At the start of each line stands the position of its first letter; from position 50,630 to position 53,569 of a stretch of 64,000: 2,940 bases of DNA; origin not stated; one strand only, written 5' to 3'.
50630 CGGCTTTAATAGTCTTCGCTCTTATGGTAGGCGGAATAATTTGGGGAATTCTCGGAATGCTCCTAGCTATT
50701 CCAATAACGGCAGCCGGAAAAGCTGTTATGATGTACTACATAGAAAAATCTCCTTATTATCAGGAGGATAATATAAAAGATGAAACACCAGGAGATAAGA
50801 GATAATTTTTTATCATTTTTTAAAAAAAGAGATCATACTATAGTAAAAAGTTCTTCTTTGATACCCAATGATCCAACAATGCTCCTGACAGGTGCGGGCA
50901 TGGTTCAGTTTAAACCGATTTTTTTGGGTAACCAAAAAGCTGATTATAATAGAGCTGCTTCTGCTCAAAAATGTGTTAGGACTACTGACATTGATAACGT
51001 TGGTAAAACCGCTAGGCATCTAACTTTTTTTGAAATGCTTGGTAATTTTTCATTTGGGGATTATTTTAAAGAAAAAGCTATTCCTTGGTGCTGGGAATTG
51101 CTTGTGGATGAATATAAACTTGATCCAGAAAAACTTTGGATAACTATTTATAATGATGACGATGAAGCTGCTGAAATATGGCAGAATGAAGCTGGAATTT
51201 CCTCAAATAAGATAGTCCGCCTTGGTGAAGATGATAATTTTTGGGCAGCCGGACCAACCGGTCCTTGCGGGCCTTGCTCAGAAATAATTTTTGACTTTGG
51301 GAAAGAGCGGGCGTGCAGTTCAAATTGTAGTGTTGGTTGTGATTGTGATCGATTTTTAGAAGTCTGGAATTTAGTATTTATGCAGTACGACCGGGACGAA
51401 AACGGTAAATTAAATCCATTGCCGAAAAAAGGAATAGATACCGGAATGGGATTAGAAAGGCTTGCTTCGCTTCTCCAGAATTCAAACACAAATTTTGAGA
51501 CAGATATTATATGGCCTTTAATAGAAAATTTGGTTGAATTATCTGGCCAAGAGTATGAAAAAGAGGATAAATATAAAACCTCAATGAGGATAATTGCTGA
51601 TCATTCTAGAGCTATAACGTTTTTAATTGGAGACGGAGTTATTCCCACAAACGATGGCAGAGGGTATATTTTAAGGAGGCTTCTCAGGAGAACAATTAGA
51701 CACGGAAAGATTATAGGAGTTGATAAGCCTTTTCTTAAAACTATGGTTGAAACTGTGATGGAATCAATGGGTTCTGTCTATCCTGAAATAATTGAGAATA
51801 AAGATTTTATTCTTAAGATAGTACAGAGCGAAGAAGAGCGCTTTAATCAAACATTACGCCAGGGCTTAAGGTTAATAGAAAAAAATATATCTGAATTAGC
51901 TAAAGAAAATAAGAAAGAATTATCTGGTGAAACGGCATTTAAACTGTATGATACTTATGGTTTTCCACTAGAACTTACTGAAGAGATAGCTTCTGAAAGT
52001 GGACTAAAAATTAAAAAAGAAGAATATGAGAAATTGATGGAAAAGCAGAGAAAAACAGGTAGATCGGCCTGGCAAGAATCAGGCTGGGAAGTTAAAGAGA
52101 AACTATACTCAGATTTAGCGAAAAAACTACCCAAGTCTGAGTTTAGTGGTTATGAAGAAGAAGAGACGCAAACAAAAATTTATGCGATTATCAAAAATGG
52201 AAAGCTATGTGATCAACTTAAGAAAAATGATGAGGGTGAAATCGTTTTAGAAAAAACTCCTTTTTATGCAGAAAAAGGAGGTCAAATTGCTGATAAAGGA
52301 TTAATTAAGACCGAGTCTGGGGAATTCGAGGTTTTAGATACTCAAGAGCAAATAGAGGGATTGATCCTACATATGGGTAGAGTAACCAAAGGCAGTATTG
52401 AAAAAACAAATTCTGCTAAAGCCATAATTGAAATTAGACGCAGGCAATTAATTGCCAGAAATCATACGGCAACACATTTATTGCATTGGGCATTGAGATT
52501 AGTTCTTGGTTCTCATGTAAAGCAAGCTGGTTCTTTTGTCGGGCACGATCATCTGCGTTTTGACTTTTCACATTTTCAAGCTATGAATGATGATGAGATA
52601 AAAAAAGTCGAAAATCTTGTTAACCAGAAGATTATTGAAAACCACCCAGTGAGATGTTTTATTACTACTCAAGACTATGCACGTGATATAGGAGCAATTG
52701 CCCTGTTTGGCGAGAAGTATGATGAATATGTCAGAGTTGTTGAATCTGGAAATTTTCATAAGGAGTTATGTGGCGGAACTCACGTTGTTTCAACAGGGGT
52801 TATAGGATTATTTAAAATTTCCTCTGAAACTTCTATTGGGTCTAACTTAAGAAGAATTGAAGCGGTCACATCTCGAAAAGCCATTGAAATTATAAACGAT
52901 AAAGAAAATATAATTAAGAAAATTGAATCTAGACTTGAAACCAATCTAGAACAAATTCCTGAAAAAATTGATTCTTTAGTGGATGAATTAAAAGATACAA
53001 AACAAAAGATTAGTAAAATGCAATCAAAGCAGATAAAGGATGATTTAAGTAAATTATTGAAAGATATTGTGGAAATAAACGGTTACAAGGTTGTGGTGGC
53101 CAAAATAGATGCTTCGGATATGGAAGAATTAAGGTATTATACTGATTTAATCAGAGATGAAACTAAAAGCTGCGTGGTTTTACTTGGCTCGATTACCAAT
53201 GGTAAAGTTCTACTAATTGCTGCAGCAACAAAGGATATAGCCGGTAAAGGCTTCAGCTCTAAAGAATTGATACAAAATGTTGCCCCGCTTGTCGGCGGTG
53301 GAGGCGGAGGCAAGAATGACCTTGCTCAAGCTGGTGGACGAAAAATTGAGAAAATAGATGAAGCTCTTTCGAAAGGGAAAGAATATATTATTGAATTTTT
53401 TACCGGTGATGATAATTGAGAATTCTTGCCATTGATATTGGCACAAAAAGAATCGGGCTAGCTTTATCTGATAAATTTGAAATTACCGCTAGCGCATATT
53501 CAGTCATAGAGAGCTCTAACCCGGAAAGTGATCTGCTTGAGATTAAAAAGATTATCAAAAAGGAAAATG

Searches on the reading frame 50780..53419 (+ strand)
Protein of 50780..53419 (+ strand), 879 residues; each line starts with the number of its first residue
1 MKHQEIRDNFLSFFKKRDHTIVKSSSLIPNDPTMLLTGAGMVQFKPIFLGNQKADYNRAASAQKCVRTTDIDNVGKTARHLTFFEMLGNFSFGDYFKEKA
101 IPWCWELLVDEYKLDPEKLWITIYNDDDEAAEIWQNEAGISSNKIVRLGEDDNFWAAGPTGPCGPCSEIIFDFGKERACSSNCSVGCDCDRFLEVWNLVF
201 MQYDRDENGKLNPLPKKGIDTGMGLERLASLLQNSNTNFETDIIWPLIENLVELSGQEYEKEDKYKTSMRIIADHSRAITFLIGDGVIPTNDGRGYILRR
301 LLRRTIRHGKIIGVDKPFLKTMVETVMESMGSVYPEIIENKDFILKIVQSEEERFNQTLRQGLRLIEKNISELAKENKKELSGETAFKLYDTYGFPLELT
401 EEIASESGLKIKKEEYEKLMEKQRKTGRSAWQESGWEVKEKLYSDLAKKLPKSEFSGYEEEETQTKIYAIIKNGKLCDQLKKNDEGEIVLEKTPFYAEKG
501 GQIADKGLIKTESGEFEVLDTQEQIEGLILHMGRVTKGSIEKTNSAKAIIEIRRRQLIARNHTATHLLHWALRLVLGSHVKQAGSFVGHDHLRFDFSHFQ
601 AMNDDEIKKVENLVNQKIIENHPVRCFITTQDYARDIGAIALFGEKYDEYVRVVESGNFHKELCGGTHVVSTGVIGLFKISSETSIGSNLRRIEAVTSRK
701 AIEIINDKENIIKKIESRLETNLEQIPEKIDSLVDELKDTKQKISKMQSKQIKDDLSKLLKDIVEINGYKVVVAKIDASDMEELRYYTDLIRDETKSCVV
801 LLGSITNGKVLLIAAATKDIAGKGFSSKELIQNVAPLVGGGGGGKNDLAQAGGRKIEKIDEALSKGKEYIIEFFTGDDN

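Call 38: search_protein_families(library=pfam, proteins=[window:50780-53419:+])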
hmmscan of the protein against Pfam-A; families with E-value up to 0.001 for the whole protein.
window:50780-53419:+ (879 aa): 3 families
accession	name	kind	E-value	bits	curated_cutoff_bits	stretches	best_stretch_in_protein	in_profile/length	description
PF01411.24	tRNA-synt_2c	-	1.4e-216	720.7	30.3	1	5-551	1-549/552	tRNA synthetases class II (A)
PF07973.19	tRNA_SAD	-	5.8e-16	58.6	24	1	651-694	1-44/44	Threonyl and Alanyl tRNA synthetase second additional domain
PF02272.25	DHHA1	-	3.6e-11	43.9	25.9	1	769-870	2-100/102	DHHA1 domain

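Call 47: find_homologous_proteins(query=window:50780-53416:+, max_evalue=1e-100)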
Query window:50780-53416:+ (879 aa): 8000 proteins with E <= 1e-100 among 8000 candidates; the best 120 are listed.
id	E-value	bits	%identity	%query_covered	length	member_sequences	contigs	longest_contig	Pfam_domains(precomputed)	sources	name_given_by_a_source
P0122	0.0e+0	1986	100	100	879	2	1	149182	PF01411.25,PF07973.20,PF02272.25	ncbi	-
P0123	0.0e+0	1129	56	99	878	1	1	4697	PF01411.25,PF07973.20,PF02272.25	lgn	-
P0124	0.0e+0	1106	54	99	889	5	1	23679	PF01411.25,PF07973.20,PF02272.25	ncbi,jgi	-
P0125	0.0e+0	1104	53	99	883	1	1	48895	PF01411.25,PF07973.20,PF02272.25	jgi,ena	-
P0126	0.0e+0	1100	55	98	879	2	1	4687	PF01411.25,PF07973.20,PF02272.25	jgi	jgi:alanyl-tRNA synthetase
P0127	0.0e+0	1090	53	99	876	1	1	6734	PF01411.25,PF07973.20,PF02272.25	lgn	-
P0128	0.0e+0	1088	53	99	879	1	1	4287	PF01411.25,PF07973.20,PF02272.25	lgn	-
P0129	0.0e+0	1084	53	99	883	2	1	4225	PF01411.25,PF07973.20,PF02272.25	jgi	-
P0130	0.0e+0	1083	53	99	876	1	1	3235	PF01411.25,PF07973.20,PF02272.25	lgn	-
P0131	0.0e+0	1077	53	99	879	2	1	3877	PF01411.25,PF07973.20,PF02272.25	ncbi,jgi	jgi:alanyl-tRNA synthetase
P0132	0.0e+0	1073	53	99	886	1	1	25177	PF01411.25,PF07973.20,PF02272.25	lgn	-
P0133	0.0e+0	1072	51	99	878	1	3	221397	PF01411.25,PF07973.20,PF02272.25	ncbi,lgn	-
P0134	0.0e+0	1071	54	99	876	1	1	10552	PF01411.25,PF07973.20,PF02272.25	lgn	-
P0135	0.0e+0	1071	55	99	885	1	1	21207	PF01411.25,PF07973.20,PF02272.25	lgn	-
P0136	0.0e+0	1071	53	99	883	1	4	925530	PF01411.25,PF07973.20,PF02272.25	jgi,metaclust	metaclust:\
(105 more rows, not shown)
